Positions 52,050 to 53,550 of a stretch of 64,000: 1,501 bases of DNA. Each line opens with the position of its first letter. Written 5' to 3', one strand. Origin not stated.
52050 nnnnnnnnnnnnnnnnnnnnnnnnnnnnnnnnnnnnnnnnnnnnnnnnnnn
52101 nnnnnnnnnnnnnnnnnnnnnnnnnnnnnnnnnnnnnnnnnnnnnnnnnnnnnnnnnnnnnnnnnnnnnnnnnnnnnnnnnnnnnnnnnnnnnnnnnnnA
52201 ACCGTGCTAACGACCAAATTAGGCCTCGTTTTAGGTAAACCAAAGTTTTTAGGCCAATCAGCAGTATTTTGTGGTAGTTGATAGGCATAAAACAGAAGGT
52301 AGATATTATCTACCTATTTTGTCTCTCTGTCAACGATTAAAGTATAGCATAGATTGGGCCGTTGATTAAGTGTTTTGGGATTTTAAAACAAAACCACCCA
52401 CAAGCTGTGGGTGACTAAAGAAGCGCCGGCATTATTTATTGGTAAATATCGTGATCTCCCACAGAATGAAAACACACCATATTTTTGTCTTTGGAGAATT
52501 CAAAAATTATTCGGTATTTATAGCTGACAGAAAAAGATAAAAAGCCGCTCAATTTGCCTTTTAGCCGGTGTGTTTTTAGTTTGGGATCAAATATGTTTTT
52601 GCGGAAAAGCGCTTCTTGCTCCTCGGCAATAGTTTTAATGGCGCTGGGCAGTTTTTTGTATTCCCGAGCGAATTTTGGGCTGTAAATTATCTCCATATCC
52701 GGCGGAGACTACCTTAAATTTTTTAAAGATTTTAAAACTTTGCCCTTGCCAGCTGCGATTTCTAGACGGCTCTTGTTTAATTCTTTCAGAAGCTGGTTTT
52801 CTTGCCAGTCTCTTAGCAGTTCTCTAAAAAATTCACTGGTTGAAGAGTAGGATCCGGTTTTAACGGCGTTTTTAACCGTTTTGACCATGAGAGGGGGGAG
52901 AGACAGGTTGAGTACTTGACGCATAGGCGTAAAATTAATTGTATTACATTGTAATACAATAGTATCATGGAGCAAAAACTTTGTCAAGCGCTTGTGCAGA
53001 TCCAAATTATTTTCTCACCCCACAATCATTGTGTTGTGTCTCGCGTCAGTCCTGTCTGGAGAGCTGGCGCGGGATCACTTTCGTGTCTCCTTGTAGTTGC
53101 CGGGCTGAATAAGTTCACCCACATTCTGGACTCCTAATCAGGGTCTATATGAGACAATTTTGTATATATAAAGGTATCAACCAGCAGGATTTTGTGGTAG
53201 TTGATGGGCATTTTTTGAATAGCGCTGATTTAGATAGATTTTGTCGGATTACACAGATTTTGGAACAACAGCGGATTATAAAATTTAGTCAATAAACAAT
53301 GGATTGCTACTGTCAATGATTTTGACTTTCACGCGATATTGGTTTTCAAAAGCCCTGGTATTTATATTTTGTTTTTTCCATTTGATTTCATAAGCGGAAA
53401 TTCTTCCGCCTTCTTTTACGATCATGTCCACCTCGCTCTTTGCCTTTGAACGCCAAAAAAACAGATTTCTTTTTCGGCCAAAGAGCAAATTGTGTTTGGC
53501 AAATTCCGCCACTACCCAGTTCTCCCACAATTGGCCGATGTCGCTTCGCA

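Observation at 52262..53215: ParD-RelE/ParE toxin-antitoxin cassette bracketed by a 30 bp direct duplication of the 5' end of the M23 peptidase gene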

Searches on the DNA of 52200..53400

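Call 8: search_rna_families(source=window, start=52200, end=53400, threshold=evalue, max_evalue=10)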
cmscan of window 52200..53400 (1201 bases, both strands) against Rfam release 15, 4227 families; matches with E-value up to 10: 2.
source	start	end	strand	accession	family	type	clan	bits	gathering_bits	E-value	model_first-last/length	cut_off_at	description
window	52942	52974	+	RF03070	ssNA-helicase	Gene; sRNA;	-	17.1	41.5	3.4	1-49/49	no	ssNA-helicase RNA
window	52298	52364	+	RF00022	GcvB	Gene;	-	14.4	42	2.2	107-172/204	no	GcvB RNA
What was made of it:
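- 53106..53177 (-): 72-nt filler of unknown origin between copy B and the gene143 remnant; holds the tail of the orphan ORF. No Rfam match (call 8).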

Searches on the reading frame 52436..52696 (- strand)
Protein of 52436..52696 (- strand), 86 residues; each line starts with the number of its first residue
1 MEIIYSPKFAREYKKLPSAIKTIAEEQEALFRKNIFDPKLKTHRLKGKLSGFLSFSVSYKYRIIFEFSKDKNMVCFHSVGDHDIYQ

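Call 7: search_protein_families(library=pfam, proteins=[window:52436-52696:-], max_evalue=0.01)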
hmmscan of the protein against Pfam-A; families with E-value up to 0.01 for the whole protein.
window:52436-52696:- (86 aa): 5 families
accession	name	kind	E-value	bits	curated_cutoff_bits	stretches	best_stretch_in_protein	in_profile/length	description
PF15738.11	YafQ_toxin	-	1.1e-05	26.1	30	1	2-83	2-84/88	Bacterial toxin of type II toxin-antitoxin system, YafQ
PF05015.19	HigB-like_toxin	-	8.5e-05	23.4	27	1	39-71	50-81/91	RelE-like toxin of type II toxin-antitoxin system HigB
PF05016.21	ParE_toxin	-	0.00024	22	23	1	3-82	1-85/89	ParE toxin of type II toxin-antitoxin system, parDE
PF24732.2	ParE_like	-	0.0029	18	24.4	1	24-79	7-59/67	ParE-like toxin domain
PF15781.12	ParE-like_toxin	-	0.0094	16.3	28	0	5-83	3-80/87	ParE-like toxin of type II bacterial toxin-antitoxin system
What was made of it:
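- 52436..52696 (-): Toxin gene (86 aa), RelE/YafQ/YoeB-type. Pfam YafQ_toxin E 1.1e-5, HigB-like, ParE_toxin E 2.4e-4 (call 7).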

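Call 11: find_encoding_contigs(protein=window:52436-52696:-, flank=10000, max_places=10)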
Protein window:52436-52696:- (86 aa): 23 contigs read that carry it; 10 places shown.
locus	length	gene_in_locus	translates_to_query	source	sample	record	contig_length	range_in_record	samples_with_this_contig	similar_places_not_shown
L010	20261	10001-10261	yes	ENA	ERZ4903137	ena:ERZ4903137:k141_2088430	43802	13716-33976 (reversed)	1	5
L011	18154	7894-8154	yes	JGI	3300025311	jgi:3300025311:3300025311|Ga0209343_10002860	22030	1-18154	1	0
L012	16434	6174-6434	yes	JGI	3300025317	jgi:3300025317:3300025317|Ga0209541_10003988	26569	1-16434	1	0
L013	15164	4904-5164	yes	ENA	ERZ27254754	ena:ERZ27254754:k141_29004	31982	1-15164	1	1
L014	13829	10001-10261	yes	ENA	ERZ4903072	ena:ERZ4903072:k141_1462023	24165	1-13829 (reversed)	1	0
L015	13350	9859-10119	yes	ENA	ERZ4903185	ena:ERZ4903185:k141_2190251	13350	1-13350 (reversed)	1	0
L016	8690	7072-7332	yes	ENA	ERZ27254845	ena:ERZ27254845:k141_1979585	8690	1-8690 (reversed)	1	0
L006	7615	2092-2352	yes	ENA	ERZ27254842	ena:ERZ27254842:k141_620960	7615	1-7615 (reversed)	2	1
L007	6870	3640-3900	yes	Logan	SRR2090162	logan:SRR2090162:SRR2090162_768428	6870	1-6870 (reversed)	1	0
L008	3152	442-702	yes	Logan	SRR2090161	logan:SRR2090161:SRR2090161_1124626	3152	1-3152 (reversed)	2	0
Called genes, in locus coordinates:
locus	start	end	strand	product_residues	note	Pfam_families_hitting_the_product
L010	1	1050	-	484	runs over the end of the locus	PF00391:PEP-utilizers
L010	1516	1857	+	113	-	-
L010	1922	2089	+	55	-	-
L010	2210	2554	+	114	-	PF22600:MTPAP-like_central (weak), PF01909:NTP_transf_2, PF18765:Polbeta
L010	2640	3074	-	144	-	-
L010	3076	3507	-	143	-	PF07681:DoxX (weak)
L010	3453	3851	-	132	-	PF07884:VKOR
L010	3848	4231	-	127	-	PF07681:DoxX, PF13564:DoxX_2 (weak)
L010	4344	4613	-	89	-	PF05016:ParE_toxin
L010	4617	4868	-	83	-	-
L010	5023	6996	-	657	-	PF03030:H_PPase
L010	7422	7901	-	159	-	PF01471:PG_binding_1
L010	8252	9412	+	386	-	PF13173:AAA_14, PF13635:DUF4143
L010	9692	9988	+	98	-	-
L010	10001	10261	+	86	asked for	PF15738:YafQ_toxin (weak)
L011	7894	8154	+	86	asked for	PF15738:YafQ_toxin (weak)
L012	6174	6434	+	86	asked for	PF15738:YafQ_toxin (weak)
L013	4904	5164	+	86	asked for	PF15738:YafQ_toxin (weak)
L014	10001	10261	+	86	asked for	PF15738:YafQ_toxin (weak)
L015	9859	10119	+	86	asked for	PF15738:YafQ_toxin (weak)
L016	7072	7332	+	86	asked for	PF15738:YafQ_toxin (weak)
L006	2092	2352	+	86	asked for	PF15738:YafQ_toxin (weak)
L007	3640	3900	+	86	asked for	PF15738:YafQ_toxin (weak)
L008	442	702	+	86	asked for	PF15738:YafQ_toxin (weak)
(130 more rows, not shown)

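Call 47: find_homologous_proteins(query=window:52436-52696:-, max_evalue=1e-10)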
Query window:52436-52696:- (86 aa): 646 proteins with E <= 1e-10 among 649 candidates; the best 120 are listed.
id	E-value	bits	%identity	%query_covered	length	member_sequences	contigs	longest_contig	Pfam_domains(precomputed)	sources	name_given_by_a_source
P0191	3.1e-50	185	100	100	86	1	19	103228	PF15738.12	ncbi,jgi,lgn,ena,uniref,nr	ncbi:MAG: hypothetical protein A2921_00570 [Candidatus Magasanikbacteria bacterium RIFCSPLOWO2_01_FU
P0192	1.9e-40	154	84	100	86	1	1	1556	-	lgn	-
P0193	5.2e-40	153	83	100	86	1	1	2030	-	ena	-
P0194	8.0e-40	152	84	100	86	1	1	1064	PF15738.12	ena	-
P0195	1.6e-39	151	81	100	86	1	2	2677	PF15738.12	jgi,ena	-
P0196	2.4e-39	150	83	100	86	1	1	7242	PF15738.12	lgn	-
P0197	2.6e-39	150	81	100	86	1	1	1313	PF15738.12,PF05016.22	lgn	-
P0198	3.0e-39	150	83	100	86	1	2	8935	PF15738.12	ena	-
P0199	4.0e-39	150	80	100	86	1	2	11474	PF15738.12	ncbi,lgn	-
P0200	7.3e-39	149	81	100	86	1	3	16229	PF15738.12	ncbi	-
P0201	8.2e-39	149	81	100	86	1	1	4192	PF15738.12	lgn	-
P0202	8.3e-39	149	81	100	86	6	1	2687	PF15738.12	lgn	-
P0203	1.1e-38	148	81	100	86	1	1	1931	PF15738.12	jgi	jgi:mRNA-degrading endonuclease YafQ of YafQ-DinJ toxin-antitoxin module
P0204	1.1e-38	148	80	100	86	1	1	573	PF15738.12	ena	-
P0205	1.5e-38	148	83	100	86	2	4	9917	PF15738.12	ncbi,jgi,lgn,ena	-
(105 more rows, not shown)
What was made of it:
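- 52436..52696 (-): 646 related clusters, several named RelE/StbE or YafQ by their sources (call 47).
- On Type II TA, RelE/YafQ/YoeB-type toxin: Sources name close homologues RelE/StbE or YafQ (call 47).
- Closest known: Type II toxin-antitoxin modules of the RelE/YafQ/YoeB superfamily with ribbon-helix-helix. Different: All profile matches are below the curated cut-offs, so this is a divergent, Patescibacteria-wide subfamily (646 clusters, call 47).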

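Call 48: find_encoding_contigs(protein=P0198, flank=3500, max_places=3)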
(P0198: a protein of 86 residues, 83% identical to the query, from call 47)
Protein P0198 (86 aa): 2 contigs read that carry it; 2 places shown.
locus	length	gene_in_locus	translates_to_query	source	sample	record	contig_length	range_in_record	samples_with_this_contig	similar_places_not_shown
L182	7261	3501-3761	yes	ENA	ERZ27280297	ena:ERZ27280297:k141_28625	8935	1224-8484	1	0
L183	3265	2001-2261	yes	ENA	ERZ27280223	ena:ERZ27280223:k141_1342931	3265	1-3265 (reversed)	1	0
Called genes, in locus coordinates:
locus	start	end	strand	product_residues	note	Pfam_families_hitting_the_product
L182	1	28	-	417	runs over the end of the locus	?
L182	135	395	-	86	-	PF05016:ParE_toxin (weak), PF15738:YafQ_toxin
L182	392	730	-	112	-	PF04221:RelB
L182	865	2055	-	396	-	PF06849:DUF1246, PF06973:DUF1297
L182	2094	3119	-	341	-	PF06849:DUF1246, PF06973:DUF1297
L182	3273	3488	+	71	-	-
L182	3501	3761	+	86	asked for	PF15738:YafQ_toxin (weak)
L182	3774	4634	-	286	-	PF13495:Phage_int_SAM_4, PF00589:Phage_integrase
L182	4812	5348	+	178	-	-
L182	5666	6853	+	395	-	-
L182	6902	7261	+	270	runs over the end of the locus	?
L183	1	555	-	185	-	?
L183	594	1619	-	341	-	PF06849:DUF1246, PF06973:DUF1297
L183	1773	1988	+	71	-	-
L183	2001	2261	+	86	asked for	PF15738:YafQ_toxin (weak)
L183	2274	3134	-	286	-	PF13495:Phage_int_SAM_4, PF00589:Phage_integrase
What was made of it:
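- One context of the cassette (L182/L183) has a tyrosine recombinase gene next to it (call 48).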

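Call 49: find_encoding_contigs(protein=P0200, flank=3500, max_places=3)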
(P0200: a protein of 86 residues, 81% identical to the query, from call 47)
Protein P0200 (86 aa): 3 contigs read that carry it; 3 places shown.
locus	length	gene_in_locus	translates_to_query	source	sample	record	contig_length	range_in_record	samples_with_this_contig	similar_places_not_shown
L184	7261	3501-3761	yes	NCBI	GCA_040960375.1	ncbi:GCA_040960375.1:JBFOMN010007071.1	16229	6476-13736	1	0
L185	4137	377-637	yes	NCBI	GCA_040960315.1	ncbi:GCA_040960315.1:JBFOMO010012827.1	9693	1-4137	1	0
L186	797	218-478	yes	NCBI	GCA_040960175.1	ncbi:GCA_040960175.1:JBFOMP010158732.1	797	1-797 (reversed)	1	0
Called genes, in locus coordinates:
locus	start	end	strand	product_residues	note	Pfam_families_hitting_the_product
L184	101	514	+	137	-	PF00293:NUDIX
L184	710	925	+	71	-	-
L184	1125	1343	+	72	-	PF24113:DUF7387 (faint)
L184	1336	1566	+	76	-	PF07927:HicA_toxin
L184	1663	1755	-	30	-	-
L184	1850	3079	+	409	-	PF11700:ATG22, PF07690:MFS_1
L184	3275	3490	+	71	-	-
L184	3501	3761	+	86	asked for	PF15738:YafQ_toxin (weak)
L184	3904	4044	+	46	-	-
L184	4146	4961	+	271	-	PF13175:AAA_15 (faint), PF00005:ABC_tran, PF13304:AAA_21 (weak)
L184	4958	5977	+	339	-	PF13379:NMT1_2, PF09084:NMT1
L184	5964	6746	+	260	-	PF00528:BPD_transp_1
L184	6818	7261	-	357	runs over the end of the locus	PF00814:TsaD, PF22521:HypF_C_2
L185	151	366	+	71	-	-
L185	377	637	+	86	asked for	PF15738:YafQ_toxin (weak)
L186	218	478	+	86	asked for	PF15738:YafQ_toxin (weak)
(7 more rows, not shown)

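Call 50: find_encoding_contigs(protein=P0205, flank=3500, max_places=3)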
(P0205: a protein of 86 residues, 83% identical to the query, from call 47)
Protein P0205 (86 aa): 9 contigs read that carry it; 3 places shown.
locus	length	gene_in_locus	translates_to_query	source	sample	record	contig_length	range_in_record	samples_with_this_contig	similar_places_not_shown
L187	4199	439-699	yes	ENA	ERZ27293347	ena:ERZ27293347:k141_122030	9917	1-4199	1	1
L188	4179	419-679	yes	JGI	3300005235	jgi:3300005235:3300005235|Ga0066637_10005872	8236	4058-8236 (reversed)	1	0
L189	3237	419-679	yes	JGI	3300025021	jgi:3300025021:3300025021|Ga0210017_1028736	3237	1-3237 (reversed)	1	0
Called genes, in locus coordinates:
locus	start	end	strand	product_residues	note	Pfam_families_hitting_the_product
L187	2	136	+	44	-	?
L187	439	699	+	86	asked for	PF15738:YafQ_toxin (weak)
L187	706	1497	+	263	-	PF10418:DHODB_Fe-S_bind (weak)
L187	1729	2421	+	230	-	PF00156:Pribosyltran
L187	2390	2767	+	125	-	PF01909:NTP_transf_2, PF18765:Polbeta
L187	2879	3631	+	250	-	PF00215:OMPdecase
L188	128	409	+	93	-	-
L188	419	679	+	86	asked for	PF15738:YafQ_toxin (weak)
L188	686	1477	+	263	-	PF10418:DHODB_Fe-S_bind (weak)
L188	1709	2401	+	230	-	PF00156:Pribosyltran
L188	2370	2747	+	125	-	PF01909:NTP_transf_2, PF18765:Polbeta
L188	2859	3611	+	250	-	PF00215:OMPdecase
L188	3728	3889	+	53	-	-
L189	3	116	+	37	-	?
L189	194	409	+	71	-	-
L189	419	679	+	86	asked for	PF15738:YafQ_toxin (weak)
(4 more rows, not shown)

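Call 53: find_encoding_contigs(protein=P0196, flank=5000, max_places=3)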
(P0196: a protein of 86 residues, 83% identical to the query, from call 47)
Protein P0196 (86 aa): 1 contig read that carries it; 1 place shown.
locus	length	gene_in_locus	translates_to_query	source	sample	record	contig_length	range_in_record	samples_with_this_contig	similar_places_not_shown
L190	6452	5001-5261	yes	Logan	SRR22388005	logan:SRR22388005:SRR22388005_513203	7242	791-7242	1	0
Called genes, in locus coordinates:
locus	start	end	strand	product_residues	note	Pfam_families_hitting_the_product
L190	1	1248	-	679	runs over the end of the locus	?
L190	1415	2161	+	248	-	PF03808:Glyco_tran_WecG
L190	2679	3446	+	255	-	PF22435:MRM3-like_sub_bind, PF08032:SpoU_sub_bind (weak), PF00588:SpoU_methylase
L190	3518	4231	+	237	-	PF06674:DUF1176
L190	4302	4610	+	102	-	-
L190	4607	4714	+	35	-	PF00749:tRNA-synt_1c (weak)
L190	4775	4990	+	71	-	-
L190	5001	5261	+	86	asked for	PF15738:YafQ_toxin (weak)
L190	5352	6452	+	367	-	?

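Call 56: search_protein_families(library=ncbifam, proteins=[window:52436-52696:-], max_evalue=0.01)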
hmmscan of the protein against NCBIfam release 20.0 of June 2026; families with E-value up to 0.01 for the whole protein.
window:52436-52696:- (86 aa): 3 families
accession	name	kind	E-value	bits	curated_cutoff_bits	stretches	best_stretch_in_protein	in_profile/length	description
TIGR00053.1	TIGR00053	subfamily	2.1e-06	28.3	87.25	1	2-83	3-88/92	YafQ family addiction module toxin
TIGR02385.1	RelE_StbE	subfamily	7.2e-06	26.4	27.9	1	2-82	1-84/88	type II toxin-antitoxin system mRNA interferase toxin, RelE/StbE family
TIGR02116.1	toxin_Txe_YoeB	equivalog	0.0087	16.2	51.8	0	6-76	2-73/80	Txe/YoeB family addiction module toxin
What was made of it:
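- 52436..52696 (-): NCBIfam RelE_StbE 26.4 bits (call 56).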

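Call 66: search_protein_families(library=pfam, proteins=[L190:4302-4610:+, L190:5352-6452:+], max_evalue=0.01)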
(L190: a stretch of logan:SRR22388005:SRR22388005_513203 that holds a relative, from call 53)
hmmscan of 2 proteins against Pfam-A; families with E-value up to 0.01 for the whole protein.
L190:4302-4610:+ (102 aa): 0 families

L190:5352-6452:+ (367 aa): 1 family
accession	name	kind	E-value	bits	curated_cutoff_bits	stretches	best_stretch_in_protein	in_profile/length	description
PF00749.27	tRNA-synt_1c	-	1.8e-106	356.1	23.4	1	3-330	3-314/314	tRNA synthetases class I (E and Q), catalytic domain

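Call 68: find_related_loci(query=window:52436-52696:-, collection=viral_contigs, flank=2500)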
Query window:52436-52696:- (86 aa) in viral_contigs; peptide patterns used: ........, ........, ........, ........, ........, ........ (x = any residue, [..] = any of these).
11 stretches matched a pattern, but none encodes a relative of the query by tblastn (E <= 1e-3).

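Call 70: find_related_loci(query=A3, collection=viral_contigs, flank=2500)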
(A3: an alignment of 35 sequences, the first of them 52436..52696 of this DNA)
Query A3 (86 aa) in viral_contigs; peptide patterns used: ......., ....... (x = any residue, [..] = any of these).
81 stretches matched a pattern, but none encodes a relative of the query by tblastn (E <= 1e-3).
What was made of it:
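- No relatives were found on viral contigs (calls 68, 70).
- Tried and rejected: Two scans of viral contigs found no relatives (calls 68, 70).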

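Call 77: search_solved_structures(query=A3, max_evalue=0.01)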
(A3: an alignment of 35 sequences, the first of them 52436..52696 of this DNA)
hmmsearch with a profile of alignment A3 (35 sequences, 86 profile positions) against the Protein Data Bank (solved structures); distinct sequences matched with E-value up to 0.01: 5.
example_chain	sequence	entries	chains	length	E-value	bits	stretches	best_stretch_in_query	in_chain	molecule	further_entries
7bwf_A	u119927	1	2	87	0.0011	22.5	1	2-70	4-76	Addiction module antitoxin RelB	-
6l8e_E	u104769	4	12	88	0.0014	22.2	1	2-70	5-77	YoeB toxin | YoeB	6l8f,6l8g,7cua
4nrn_A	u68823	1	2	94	0.0048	20.4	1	5-82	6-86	metal-bound toxin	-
2a6q_E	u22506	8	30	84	0.0049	20.4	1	1-71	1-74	Toxin yoeB | TOXIN OF THE YOEB-YEFM TOXIN-ANTITOXIN SYSTEM | Addiction module toxin, Txe/YoeB family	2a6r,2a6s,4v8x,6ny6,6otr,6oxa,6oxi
2otr_A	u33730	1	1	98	0.0054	20.2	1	5-82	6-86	Hypothetical protein HP0892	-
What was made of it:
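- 52436..52696 (-): A profile of 35 homologues hits YoeB and HP0892 chains at E about 1e-3 (call 77).
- On Type II TA, RelE/YafQ/YoeB-type toxin: A family profile hits PDB chains YoeB and HP0892 at E about 1e-3 (calls 7, 56, 77).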

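Call 78: search_protein_families(library=padloc, proteins=[window:52436-52696:-], max_evalue=0.01)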
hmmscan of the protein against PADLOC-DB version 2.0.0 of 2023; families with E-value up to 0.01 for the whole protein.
window:52436-52696:- (86 aa): 0 families

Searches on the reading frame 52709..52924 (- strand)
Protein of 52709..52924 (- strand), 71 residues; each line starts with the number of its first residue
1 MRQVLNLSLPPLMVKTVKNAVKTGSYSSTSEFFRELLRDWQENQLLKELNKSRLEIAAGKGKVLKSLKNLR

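Call 7: search_protein_families(library=pfam, proteins=[window:52709-52924:-], max_evalue=0.01)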
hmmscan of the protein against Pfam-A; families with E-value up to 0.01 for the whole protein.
window:52709-52924:- (71 aa): 1 family
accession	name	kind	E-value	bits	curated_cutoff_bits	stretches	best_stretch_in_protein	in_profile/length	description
PF01402.27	RHH_1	-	0.00073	19.8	20.5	1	5-40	2-36/39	Ribbon-helix-helix protein, copG family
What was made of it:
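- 52709..52924 (-): Antitoxin gene (71 aa, from the ATG), ribbon-helix-helix. RHH_1 E 7e-4 (call 7).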

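Call 56: search_protein_families(library=ncbifam, proteins=[window:52709-52924:-], max_evalue=0.01)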
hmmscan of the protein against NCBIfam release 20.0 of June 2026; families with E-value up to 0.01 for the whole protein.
window:52709-52924:- (71 aa): 2 families
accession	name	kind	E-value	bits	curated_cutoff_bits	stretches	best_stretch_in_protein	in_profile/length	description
TIGR02606.1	antidote_CC2985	hypoth_equivalog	9.6e-07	28.8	46.2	1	6-50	3-48/70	type II toxin-antitoxin system ParD family antitoxin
NF001884.0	PRK00630.1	subfamily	0.0063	16.6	119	1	6-48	14-56/148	nickel responsive regulator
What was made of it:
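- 52709..52924 (-): ParD-family TIGR02606 E 9.6e-7, below the cut-off (call 56).
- Checked: Antitoxin 52709..52924: RHH_1 E 7e-4, ParD TIGR02606 E 1e-6 (calls 7, 56).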

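Call 78: search_protein_families(library=padloc, proteins=[window:52709-52924:-], max_evalue=0.01)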
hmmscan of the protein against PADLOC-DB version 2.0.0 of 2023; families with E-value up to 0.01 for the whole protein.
window:52709-52924:- (71 aa): 0 families
